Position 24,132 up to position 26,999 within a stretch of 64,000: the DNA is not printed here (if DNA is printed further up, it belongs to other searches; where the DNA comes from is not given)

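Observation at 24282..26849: MrfA/YprA-type DUF1998 helicase carrying an embedded HNH nuclease motif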

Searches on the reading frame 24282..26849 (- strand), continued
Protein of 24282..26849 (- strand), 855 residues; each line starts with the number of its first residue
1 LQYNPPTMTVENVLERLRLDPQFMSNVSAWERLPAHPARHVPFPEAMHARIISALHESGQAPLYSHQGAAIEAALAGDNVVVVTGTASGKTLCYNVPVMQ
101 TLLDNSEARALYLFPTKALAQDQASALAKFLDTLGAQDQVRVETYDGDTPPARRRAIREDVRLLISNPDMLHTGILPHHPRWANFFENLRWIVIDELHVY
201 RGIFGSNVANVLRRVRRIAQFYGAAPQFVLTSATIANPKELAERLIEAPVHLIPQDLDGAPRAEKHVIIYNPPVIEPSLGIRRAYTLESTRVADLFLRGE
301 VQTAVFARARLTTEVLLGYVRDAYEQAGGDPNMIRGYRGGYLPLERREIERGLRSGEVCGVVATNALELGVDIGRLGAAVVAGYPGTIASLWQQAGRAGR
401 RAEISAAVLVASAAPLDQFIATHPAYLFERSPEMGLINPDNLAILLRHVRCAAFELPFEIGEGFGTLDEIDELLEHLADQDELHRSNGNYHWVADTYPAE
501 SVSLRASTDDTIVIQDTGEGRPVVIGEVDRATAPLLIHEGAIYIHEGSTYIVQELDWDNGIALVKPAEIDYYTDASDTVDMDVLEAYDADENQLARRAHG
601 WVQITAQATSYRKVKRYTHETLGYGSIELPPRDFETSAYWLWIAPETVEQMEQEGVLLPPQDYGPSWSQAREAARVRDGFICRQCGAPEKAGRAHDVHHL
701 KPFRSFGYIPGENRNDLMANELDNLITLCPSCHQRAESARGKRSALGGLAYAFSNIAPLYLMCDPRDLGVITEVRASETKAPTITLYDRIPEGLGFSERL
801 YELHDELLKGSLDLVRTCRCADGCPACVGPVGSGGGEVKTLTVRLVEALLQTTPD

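Call 9: search_solved_structures(query=window:24282-26849:-, show_alignments=2)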
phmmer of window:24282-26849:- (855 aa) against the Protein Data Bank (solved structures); distinct sequences matched with E-value up to 0.001: 65 (the best 60 are shown).
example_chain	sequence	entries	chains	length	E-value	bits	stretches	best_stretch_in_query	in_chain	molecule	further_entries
6znp_A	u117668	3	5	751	1.8e-223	747.2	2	18-645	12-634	Uncharacterized ATP-dependent helicase YprA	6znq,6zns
5v9x_A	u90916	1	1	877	3.8e-18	68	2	326-410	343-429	ATP-dependent DNA helicase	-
7lhl_A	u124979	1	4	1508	5.1e-18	67.5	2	326-410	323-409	ATP-dependent DNA helicase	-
9tu7_Y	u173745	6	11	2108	6.3e-15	57.3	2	48-237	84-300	DEAD/DEAH box helicase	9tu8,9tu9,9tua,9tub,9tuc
6qdv_B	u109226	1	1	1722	6.2e-12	47.4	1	76-243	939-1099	U5 small nuclear ribonucleoprotein 200 kDa helicase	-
4f92_B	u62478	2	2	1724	6.3e-12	47.4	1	76-243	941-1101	U5 small nuclear ribonucleoprotein 200 kDa helicase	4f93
4f91_B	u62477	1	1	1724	6.3e-12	47.4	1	76-243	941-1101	U5 small nuclear ribonucleoprotein 200 kDa helicase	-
5urj_A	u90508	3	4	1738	6.4e-12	47.4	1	76-243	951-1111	U5 small nuclear ribonucleoprotein 200 kDa helicase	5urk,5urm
4kit_B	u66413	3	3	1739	6.5e-12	47.4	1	76-243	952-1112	U5 small nuclear ribonucleoprotein 200 kDa helicase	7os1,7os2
6s8q_B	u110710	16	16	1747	6.6e-12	47.3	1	76-243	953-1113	U5 small nuclear ribonucleoprotein 200 kDa helicase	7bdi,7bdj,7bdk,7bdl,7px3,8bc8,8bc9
6s9i_B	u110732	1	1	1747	8.5e-12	47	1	76-243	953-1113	U5 small nuclear ribonucleoprotein 200 kDa helicase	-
3jcr_C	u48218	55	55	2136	1.3e-11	46.4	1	76-243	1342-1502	hBrr2 | U5 small nuclear ribonucleoprotein 200 kDa helicase | Brr2, U5 small nuclear ribonucleoprotein 200 kDa helicase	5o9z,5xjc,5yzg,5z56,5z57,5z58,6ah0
6s8o_B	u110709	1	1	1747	1.3e-11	46.4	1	76-243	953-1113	U5 small nuclear ribonucleoprotein 200 kDa helicase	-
9b15_A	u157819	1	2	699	1.1e-09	40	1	45-245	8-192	ATP-dependent DNA helicase Hel308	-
2zj2_A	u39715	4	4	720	1.3e-09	39.7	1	49-245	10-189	Putative ski2-type helicase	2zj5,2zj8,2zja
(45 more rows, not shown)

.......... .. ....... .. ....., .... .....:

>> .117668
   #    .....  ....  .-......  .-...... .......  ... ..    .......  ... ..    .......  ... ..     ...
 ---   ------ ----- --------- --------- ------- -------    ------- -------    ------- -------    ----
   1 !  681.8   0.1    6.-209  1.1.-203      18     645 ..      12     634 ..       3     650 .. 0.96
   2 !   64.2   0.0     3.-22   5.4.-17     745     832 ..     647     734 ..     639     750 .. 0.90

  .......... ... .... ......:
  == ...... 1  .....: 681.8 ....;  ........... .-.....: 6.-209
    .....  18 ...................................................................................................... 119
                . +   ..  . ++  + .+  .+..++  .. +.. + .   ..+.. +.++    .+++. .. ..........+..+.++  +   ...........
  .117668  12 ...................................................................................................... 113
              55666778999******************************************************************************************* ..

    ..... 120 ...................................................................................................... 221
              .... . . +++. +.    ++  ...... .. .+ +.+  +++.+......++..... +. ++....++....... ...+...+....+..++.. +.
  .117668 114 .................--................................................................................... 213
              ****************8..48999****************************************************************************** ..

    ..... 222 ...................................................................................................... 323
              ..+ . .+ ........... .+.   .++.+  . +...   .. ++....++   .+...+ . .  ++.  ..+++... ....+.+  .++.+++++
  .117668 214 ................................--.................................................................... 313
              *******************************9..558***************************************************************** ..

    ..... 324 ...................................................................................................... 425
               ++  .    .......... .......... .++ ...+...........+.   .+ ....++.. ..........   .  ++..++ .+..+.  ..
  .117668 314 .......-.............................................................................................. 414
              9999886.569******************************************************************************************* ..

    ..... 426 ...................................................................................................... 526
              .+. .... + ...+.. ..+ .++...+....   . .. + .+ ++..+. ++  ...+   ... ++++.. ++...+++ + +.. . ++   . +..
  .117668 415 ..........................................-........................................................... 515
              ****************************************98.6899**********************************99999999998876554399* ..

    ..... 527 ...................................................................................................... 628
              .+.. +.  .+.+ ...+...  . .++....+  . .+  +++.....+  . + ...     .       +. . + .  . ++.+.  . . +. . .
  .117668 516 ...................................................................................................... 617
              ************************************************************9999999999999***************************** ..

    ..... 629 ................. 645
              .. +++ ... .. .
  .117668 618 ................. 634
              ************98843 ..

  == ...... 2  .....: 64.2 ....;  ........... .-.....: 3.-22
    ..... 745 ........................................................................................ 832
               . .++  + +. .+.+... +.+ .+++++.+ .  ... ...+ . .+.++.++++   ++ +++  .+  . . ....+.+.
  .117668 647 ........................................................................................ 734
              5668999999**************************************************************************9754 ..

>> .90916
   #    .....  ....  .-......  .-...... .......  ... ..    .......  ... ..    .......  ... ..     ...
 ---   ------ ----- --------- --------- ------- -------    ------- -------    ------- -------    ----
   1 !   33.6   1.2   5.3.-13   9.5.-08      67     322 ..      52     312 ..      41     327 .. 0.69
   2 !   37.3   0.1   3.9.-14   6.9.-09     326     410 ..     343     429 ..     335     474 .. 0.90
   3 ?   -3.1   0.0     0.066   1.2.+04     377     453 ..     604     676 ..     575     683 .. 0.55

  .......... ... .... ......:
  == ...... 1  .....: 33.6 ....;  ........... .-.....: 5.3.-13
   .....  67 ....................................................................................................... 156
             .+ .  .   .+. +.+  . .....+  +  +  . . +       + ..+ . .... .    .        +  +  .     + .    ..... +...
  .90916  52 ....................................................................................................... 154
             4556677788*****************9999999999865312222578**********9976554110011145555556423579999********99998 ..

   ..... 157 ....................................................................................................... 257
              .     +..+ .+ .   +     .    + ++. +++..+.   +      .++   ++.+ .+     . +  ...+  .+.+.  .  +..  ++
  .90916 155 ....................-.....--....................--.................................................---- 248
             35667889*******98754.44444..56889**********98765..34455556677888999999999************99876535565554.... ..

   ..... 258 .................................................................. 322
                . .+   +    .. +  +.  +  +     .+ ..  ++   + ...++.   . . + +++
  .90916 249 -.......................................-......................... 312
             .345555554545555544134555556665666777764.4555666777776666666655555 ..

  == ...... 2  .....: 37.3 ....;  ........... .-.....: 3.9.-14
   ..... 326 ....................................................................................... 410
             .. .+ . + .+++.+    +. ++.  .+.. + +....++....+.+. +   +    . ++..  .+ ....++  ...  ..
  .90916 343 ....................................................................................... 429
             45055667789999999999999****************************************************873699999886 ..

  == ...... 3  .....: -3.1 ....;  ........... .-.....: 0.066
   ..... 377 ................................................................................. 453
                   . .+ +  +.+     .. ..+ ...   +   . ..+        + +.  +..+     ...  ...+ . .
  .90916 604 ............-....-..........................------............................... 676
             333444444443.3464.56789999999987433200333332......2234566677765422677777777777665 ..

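Call 57: search_dna_similar(query=window:24285-26828:-, collection=plasmids, mode=protein, max_rows=15)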
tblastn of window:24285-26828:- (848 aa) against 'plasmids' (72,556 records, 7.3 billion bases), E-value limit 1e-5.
Records with a match: 1015; places in all: 1072; records where one place covers at least 80% of the query: 24.
Best place of each record, by identity: <60% 1015.
By first word of the organism name: Klebsiella 457; Salmonella 144; Pantoea 54; Escherichia 30; Deinococcus 19; Nostoc 17; Thermus 10; Paraburkholderia 10; Halobacterium 9; Natronorubrum 7; and 135 more.
By predicted mobility (MOB-suite, as given by PLSDB): conjugative 592; non-mobilizable 352; mobilizable 71.
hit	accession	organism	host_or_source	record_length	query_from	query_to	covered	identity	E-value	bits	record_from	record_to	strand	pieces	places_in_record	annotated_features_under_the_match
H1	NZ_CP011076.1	Brevibacillus laterosporus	Oryza sativa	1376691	2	840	89%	47.3%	0e+0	734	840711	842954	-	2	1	none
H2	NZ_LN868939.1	Nocardia farcinica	not known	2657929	26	843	86%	38.6%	3e-111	449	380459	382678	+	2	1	none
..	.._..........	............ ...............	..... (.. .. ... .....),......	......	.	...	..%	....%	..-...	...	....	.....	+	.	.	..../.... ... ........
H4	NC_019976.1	Natronococcus occultus SP4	-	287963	26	848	97%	30.4%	3e-77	282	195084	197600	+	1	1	DEAD/DEAH box helicase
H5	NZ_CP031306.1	Natronorubrum bangense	Cell culture,The Bange salt-alkaline ...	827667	26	844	97%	30.2%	6e-84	302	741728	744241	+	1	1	DEAD/DEAH box helicase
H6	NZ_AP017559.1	Halopenitus persicus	-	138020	11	821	96%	29.6%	8e-81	293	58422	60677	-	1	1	DEAD/DEAH box helicase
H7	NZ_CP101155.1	Natronomonas marina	cell culture,salt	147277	47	821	91%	30.9%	1e-70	262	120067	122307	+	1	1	DEAD/DEAH box helicase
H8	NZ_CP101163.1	Halorarius halobius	cell culture,salt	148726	47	821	91%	30.9%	1e-70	262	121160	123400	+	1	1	DEAD/DEAH box helicase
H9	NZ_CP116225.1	Actinomyces oris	Homo sapiens,Cell culture,oral cavity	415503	24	821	74%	37.8%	5e-33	334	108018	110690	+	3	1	DEAD/DEAH box helicase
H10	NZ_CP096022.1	Halocatena salina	cell culture,sediment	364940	14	821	87%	31.6%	3e-75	337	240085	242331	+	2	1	DEAD/DEAH box helicase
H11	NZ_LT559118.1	Nonomuraea gerenzanensis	-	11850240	14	651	74%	37.4%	3e-48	369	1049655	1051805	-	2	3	none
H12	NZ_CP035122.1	Halorussus pelagicus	pure culture,salted brown alga Laminaria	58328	1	846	81%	33.6%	5e-76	350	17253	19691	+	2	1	DEAD/DEAH box helicase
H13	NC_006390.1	Haloarcula marismortui ATCC 43049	-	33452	47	829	83%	32.7%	3e-74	340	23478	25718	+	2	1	DEAD/DEAH box helicase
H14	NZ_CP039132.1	Haloarcula marismortui ATCC 43049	Cell culture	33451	47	829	83%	32.7%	3e-74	340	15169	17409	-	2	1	DEAD/DEAH box helicase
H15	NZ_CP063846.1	Gloeobacter morelensis MG652769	biofilm,cave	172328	13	821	95%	27.7%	2e-65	246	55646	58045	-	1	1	DEAD/DEAH box helicase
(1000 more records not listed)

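Call 58: get_annotated_region(hit=H4, flank=6000)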
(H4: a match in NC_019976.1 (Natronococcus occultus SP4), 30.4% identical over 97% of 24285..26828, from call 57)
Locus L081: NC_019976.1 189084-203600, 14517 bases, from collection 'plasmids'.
description: Natronococcus occultus SP4 plasmid 2, complete sequence
organism: Natronococcus occultus SP4 (NCBI taxid 694430)
taxonomy: Archaea; Euryarchaeota; Halobacteria; Halobacteriales; Natrialbaceae; Natronococcus; Natronococcus occultus; Natronococcus occultus SP4
host: -; source: -; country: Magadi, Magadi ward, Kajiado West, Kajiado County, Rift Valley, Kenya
typing (MOB-suite, as given by PLSDB): non-mobilizable
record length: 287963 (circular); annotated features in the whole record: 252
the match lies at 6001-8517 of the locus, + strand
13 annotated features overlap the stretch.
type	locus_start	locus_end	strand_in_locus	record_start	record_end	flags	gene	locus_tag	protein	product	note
CDS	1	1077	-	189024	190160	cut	-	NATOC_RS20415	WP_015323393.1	hypothetical protein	-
CDS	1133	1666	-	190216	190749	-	-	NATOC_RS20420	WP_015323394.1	HNH endonuclease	-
CDS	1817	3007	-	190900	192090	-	-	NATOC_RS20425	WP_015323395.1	Xaa-Pro peptidase family protein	GO:0006508 - proteolysis [Evidence IEA]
CDS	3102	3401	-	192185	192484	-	-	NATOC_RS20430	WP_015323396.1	HalOD1 output domain-containing protein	-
CDS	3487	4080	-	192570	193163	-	-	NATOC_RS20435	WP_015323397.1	MaoC family dehydratase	-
CDS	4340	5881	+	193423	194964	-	-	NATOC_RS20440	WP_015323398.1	ribonuclease H-like domain-containing protein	-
CDS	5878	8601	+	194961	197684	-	-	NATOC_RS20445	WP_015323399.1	DEAD/DEAH box helicase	-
CDS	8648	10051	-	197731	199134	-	-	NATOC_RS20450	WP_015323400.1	geranylgeranyl reductase family protein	GO:0030494 - bacteriochlorophyll biosynthetic process [Evidence IEA]; GO:0015995 - chlorophyll biosynthetic process ...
CDS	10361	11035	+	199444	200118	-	-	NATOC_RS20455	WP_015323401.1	helix-turn-helix domain-containing protein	-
CDS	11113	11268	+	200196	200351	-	-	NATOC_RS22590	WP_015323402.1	hypothetical protein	-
CDS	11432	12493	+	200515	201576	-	-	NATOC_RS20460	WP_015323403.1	hypothetical protein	-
CDS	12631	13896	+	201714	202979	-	fmdA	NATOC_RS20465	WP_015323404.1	formamidase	-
CDS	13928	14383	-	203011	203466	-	-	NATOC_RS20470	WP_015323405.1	hypothetical protein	-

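Call 59: get_annotated_region(hit=H15, flank=6000)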
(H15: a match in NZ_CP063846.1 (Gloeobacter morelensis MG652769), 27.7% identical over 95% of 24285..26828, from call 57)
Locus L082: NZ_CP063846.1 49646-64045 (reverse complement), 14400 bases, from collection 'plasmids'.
description: Gloeobacter morelensis MG652769 plasmid pGMOR1, complete sequence
organism: Gloeobacter morelensis MG652769 (NCBI taxid 2781736)
taxonomy: Bacteria; Cyanobacteriota; Cyanophyceae; Gloeobacterales; Gloeobacteraceae; Gloeobacter; Gloeobacter morelensis; Gloeobacter morelensis MG652769
host: -; source: biofilm,cave; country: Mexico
typing (MOB-suite, as given by PLSDB): non-mobilizable
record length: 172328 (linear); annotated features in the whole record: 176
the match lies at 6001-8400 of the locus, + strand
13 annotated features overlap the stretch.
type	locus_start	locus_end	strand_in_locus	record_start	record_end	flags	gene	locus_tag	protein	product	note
CDS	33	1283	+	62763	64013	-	-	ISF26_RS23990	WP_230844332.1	transposase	-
CDS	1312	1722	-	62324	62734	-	-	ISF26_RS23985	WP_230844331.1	hypothetical protein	-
CDS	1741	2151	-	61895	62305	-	-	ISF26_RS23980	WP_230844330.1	hypothetical protein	-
CDS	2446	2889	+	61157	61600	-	-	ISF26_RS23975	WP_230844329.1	single-stranded DNA-binding protein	-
CDS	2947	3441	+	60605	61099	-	-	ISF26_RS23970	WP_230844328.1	hypothetical protein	-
CDS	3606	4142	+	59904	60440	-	-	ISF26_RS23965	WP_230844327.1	hypothetical protein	-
CDS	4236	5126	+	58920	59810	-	-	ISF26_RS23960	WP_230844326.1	SAM-dependent methyltransferase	-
CDS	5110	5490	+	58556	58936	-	-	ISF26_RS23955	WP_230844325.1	MerR family transcriptional regulator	GO:0006355 - regulation of DNA-templated transcription [Evidence IEA]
CDS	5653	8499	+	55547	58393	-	-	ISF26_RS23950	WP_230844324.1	DEAD/DEAH box helicase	-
CDS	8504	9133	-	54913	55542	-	-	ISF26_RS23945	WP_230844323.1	response regulator transcription factor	GO:0000160 - phosphorelay signal transduction system [Evidence IEA]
CDS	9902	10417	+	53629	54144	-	-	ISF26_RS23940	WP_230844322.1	sigma factor-like helix-turn-helix DNA-binding protein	GO:0006352 - DNA-templated transcription initiation [Evidence IEA]; GO:0006355 - regulation of DNA-templated ...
CDS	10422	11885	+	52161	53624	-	-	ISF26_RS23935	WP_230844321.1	hypothetical protein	-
CDS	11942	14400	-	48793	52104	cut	-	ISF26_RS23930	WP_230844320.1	plasmid replication protein, CyRepA1 family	-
